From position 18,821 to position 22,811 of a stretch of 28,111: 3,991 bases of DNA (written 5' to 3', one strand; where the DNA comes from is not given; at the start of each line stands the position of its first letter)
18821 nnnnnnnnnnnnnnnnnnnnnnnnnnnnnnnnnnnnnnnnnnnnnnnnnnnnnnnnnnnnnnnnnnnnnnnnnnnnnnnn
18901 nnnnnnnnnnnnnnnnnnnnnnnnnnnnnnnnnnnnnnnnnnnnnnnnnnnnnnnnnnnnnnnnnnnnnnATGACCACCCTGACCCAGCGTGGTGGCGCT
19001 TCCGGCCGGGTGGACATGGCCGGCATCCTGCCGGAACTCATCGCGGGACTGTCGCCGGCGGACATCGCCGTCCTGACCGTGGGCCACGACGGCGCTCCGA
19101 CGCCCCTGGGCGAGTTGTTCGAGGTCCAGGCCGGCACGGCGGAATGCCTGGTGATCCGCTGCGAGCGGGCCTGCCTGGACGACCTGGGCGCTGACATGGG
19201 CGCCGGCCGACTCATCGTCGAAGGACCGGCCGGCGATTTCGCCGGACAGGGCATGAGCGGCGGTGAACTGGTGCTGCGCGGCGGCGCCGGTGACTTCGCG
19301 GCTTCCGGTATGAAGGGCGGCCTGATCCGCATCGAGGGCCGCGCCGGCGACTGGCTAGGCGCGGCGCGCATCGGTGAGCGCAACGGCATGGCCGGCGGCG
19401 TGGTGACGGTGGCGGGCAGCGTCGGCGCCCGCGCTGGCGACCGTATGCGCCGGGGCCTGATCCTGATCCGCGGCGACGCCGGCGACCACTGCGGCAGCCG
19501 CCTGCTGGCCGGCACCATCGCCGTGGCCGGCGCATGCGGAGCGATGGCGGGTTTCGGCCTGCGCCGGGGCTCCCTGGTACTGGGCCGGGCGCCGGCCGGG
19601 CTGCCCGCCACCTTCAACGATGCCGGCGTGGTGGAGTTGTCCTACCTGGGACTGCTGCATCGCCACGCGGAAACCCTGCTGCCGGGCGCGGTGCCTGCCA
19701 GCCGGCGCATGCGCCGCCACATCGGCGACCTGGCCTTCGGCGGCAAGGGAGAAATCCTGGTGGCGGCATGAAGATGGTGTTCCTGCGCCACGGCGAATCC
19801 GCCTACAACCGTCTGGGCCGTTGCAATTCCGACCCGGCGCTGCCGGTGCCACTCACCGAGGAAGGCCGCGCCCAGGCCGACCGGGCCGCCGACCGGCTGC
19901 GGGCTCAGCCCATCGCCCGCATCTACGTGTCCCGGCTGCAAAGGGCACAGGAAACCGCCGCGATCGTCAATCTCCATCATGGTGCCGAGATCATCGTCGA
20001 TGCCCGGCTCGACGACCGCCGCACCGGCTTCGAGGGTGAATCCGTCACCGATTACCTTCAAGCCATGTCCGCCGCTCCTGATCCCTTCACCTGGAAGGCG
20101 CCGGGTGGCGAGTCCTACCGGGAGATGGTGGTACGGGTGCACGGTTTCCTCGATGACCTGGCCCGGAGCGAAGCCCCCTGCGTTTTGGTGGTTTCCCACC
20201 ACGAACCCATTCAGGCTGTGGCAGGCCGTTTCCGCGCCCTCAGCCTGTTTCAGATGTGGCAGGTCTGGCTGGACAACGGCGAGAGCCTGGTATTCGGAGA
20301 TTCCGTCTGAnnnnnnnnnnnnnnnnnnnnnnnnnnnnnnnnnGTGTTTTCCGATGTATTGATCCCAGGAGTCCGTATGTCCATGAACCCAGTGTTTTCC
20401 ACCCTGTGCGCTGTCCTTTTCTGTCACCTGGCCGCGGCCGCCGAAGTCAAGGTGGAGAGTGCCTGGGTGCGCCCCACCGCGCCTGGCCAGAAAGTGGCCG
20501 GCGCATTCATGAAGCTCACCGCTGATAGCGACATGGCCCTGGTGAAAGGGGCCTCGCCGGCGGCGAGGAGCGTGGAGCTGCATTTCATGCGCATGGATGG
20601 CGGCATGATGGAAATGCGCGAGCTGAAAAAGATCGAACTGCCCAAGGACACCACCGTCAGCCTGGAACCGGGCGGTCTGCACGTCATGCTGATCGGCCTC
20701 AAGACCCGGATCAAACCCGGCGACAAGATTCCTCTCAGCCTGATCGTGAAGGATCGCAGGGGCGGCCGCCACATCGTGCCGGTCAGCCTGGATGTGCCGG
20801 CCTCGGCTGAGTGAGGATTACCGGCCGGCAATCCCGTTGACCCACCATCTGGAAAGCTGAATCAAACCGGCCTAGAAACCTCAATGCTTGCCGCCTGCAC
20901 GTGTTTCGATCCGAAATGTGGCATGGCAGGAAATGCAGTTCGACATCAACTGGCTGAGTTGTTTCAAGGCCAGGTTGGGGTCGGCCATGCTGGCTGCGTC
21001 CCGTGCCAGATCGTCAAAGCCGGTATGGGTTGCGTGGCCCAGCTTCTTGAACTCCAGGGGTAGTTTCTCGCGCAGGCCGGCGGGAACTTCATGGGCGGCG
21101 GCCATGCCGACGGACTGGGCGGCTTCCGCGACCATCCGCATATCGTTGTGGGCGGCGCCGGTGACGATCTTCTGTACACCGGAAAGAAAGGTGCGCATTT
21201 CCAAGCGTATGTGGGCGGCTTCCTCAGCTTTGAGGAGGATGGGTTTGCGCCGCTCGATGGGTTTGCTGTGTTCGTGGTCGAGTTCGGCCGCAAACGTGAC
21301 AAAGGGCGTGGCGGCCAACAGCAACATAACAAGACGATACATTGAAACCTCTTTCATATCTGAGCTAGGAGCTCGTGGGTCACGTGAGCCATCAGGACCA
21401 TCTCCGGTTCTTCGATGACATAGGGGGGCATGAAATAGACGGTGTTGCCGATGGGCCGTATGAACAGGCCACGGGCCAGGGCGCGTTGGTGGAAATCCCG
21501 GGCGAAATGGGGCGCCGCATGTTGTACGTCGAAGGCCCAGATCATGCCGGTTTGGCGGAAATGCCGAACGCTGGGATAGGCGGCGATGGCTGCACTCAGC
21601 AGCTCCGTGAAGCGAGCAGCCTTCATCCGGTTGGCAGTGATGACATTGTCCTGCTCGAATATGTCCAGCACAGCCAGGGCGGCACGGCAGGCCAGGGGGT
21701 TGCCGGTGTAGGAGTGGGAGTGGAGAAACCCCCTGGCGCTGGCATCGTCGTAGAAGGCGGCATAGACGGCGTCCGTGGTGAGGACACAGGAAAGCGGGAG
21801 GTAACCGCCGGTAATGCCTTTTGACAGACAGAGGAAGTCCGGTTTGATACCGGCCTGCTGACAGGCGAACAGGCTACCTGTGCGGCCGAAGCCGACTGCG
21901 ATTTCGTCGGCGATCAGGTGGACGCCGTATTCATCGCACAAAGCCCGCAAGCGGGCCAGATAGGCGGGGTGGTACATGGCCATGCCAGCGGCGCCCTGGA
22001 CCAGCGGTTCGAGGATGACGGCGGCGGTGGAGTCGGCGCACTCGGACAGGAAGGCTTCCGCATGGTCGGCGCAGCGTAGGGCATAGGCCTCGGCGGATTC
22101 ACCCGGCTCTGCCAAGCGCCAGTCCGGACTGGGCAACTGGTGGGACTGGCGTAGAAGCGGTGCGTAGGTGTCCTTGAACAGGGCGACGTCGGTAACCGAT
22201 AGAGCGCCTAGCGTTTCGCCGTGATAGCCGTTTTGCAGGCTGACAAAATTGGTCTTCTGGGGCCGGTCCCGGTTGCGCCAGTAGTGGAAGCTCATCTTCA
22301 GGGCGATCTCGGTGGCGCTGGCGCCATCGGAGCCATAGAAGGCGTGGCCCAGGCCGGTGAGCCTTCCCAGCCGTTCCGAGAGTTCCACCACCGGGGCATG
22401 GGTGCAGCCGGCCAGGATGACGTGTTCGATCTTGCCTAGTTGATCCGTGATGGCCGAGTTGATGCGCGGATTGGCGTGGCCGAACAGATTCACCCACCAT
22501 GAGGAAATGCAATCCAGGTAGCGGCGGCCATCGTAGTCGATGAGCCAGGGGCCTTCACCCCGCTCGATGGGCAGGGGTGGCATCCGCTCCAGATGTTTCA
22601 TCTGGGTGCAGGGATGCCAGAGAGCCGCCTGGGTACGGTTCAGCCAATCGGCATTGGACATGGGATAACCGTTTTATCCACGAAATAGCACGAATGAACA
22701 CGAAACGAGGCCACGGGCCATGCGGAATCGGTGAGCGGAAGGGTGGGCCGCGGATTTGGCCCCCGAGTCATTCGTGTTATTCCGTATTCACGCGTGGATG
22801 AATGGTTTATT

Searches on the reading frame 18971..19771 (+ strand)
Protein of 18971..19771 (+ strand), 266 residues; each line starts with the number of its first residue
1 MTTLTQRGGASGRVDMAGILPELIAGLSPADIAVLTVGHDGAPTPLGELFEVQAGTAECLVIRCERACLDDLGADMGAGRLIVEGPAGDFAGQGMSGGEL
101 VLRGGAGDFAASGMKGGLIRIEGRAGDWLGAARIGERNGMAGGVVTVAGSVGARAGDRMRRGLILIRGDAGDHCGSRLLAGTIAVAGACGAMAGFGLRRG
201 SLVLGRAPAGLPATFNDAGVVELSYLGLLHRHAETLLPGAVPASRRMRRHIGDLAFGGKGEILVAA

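Call 9: search_protein_families(library=ncbifam, proteins=[window:18971-19771:+], max_evalue=0.00001)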
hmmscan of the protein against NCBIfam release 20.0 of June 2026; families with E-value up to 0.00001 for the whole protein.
window:18971-19771:+ (266 aa): 2 families
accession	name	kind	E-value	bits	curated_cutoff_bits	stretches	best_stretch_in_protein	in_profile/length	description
TIGR03122.1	one_C_dehyd_C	equivalog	2.9e-62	210.2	130.65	1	3-264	2-260/260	formylmethanofuran dehydrogenase subunit C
NF042910.1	FMH_DH_FwdC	exception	1.8e-34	119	340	1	6-239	6-242/271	tungsten-dependent formylmethanofuran dehydrogenase subunit FwdC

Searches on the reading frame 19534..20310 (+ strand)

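Call 9: search_protein_families(library=ncbifam, proteins=[window:19534-20310:+], max_evalue=0.00001)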
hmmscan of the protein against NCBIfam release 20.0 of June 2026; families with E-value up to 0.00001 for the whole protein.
window:19534-20310:+ (258 aa): 15 families
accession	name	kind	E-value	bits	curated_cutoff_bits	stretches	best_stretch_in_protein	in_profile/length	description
TIGR03162.1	ribazole_cobC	equivalog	2.7e-24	85.6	162.9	1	82-251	2-173/176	alpha-ribazole phosphatase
NF038349.1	dPGM_arch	equivalog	7.8e-23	81.4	225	1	82-248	2-163/194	2,3-diphosphoglycerate-dependent phosphoglycerate mutase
NF045917.1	PhserinePhPspA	equivalog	8.3e-19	68.1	350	1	79-249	2-177/211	phosphoserine phosphatase PspA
NF005567.0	PRK07238.1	equivalog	2.2e-18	66.7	326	1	73-229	172-333/378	bifunctional RNase H/acid phosphatase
NF011580.0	PRK15004.1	equivalog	4.5e-13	49.6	250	1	79-249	1-176/203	adenosylcobalamin/alpha-ribazole phosphatase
TIGR03848.1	MSMEG_4193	subfamily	5.9e-13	48.7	203.85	1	81-230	2-160/204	MSMEG_4193 family putative phosphomutase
NF002901.0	PRK03482.1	equivalog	1.2e-12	48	261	1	82-222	5-150/215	2,3-diphosphoglycerate-dependent phosphoglycerate mutase GpmB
NF009993.0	PRK13462.1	equivalog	2.3e-10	40.4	226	1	80-239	7-164/203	acid phosphatase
TIGR00249.1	sixA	equivalog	2.2e-09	37.3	74.5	1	79-150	1-68/154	phosphohistidine phosphatase SixA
NF002217.0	PRK01112.1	equivalog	2.1e-08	33.8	320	1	80-149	3-70/228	2,3-bisphosphoglycerate-dependent phosphoglycerate mutase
NF009994.0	PRK13463.1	equivalog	1.2e-07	31.8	277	1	83-244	7-173/203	phosphoserine phosphatase 1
TIGR01258.1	pgm_1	subfamily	1.2e-06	28.1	81.7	0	79-145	1-67/245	2,3-bisphosphoglycerate-dependent phosphoglycerate mutase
NF010718.0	PRK14120.1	equivalog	1.2e-06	28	366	1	79-145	5-71/249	phosphoglyceromutase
NF010713.0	PRK14115.1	equivalog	2.3e-06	27.1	305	0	79-146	2-69/248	2,3-diphosphoglycerate-dependent phosphoglycerate mutase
NF002339.0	PRK01295.1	equivalog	6.4e-06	25.8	316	0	81-233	5-169/206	2,3-bisphosphoglycerate-dependent phosphoglycerate mutase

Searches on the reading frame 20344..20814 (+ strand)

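Call 9: search_protein_families(library=ncbifam, proteins=[window:20344-20814:+], max_evalue=0.00001)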
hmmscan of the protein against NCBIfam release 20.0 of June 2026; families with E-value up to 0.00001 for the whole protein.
window:20344-20814:+ (156 aa): 0 families

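Call 10: search_protein_families(library=pfam, proteins=[window:20344-20814:+], max_evalue=0.001)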
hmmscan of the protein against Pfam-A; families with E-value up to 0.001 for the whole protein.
window:20344-20814:+ (156 aa): 1 family
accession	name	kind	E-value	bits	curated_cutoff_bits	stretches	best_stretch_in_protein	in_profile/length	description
PF04314.18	PCuAC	-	1.2e-33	115.6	29.4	1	37-138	1-104/109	Copper chaperone PCu(A)C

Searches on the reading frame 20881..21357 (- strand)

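Call 9: search_protein_families(library=ncbifam, proteins=[window:20881-21357:-], max_evalue=0.00001)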
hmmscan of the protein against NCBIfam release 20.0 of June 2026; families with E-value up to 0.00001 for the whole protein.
window:20881-21357:- (158 aa): 0 families

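Call 10: search_protein_families(library=pfam, proteins=[window:20881-21357:-], max_evalue=0.001)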
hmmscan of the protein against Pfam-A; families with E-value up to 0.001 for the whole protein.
window:20881-21357:- (158 aa): 1 family
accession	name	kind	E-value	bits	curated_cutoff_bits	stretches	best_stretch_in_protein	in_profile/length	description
PF01322.25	Cytochrom_C_2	-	8.8e-05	23.9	26.5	0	102-149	75-121/121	Cytochrome C'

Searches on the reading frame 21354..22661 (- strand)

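Call 9: search_protein_families(library=ncbifam, proteins=[window:21354-22661:-], max_evalue=0.00001)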
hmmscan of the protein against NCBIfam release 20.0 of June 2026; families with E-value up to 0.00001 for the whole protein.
window:21354-22661:- (435 aa): 69 families (the best 25 are shown)
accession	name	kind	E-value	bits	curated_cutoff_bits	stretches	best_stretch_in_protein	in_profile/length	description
NF005443.0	PRK07030.1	equivalog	6.8e-184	611.6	729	1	2-430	3-442/451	adenosylmethionine--8-amino-7-oxononanoate transaminase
TIGR00508.1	bioA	equivalog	7.8e-160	532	405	1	14-431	1-417/419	adenosylmethionine--8-amino-7-oxononanoate transaminase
NF004624.0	PRK05964.1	equivalog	4.8e-153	509.7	494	1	2-432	2-422/427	adenosylmethionine--8-amino-7-oxononanoate transaminase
NF005940.0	PRK07986.1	equivalog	2.9e-99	332.4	625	1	7-425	6-414/429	adenosylmethionine--8-amino-7-oxononanoate transaminase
NF005683.0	PRK07481.1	subfamily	1.8e-88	297.5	575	1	9-428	9-443/453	hypothetical protein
NF005102.0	PRK06541.1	equivalog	1.9e-83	280.6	574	1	5-380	11-386/460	aspartate aminotransferase family protein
NF004767.0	PRK06105.1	subfamily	7.6e-79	265.4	517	1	12-431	14-446/460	aminotransferase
NF005685.0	PRK07483.1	equivalog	1.1e-78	265.1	485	1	32-417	16-420/444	aspartate aminotransferase family protein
NF005682.0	PRK07480.1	subfamily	1.4e-76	258.1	510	1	4-431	11-448/459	aminotransferase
NF005812.0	PRK07678.1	subfamily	6.9e-74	249.1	488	1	3-378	7-379/451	aminotransferase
NF052567.1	OmAmTferAptACaul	equivalog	2.5e-72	244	500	1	13-434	4-430/431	omega-aminotransferase AptA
TIGR00707.1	argD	subfamily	1.7e-70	237.8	410.05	1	21-424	3-372/381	acetylornithine/succinylornithine family transaminase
NF002874.0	PRK03244.1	equivalog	2.1e-69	234.3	457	1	26-429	23-389/399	acetylornithine transaminase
NF041821.1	daptide_amino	equivalog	6.8e-68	229.1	450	1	32-426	17-398/405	daptide-type RiPP biosynthesis aminotransferase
NF002325.0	PRK01278.1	subfamily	2.7e-67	227.1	372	1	29-425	14-379/395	acetylornithine transaminase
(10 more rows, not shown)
